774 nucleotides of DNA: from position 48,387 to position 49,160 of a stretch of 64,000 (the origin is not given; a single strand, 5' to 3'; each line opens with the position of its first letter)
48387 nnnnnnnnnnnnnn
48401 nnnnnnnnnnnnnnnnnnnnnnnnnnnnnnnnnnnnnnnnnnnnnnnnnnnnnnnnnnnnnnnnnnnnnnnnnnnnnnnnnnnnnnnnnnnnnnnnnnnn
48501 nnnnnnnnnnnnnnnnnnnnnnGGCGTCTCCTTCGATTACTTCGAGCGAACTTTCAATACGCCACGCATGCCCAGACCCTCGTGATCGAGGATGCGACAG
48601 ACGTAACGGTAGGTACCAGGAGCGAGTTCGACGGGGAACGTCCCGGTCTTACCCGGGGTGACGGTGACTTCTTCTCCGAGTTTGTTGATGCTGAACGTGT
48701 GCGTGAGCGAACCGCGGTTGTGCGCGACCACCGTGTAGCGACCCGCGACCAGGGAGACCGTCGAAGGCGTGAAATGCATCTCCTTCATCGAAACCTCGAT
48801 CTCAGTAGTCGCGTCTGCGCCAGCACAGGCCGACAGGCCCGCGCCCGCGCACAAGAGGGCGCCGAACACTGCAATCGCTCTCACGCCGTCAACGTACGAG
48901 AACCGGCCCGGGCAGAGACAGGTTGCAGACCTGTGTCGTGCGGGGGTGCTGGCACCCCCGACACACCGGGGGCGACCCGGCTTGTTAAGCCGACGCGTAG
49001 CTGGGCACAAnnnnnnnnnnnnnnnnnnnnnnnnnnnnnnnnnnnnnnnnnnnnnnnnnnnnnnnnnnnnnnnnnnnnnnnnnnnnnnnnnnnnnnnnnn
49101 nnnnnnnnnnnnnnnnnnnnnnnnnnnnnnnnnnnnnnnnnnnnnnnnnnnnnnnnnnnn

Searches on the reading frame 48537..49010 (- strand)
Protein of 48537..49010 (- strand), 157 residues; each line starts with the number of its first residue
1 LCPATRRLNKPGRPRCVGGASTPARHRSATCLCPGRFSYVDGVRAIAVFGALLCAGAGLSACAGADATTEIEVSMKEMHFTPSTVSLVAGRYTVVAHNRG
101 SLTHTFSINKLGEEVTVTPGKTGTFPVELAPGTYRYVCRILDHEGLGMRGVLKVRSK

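Call 10: search_protein_families(library=pfam, proteins=[window:48537-49010:-], max_evalue=0.001)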
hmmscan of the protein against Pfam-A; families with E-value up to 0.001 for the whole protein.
window:48537-49010:- (157 aa): 3 families
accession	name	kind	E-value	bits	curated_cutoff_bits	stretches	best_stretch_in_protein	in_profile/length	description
PF13473.12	Cupredoxin_1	-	2.7e-16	59.9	27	1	53-142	5-96/104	Cupredoxin-like domain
PF00127.26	Copper-bind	-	2.6e-05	25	21.2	1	76-154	10-98/99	Copper binding proteins, plastocyanin/azurin family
PF23509.1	MSMEG_3727_PQQ-assoc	-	0.00014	21.8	27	1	47-155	21-135/152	MSMEG_3727, PQQ-associated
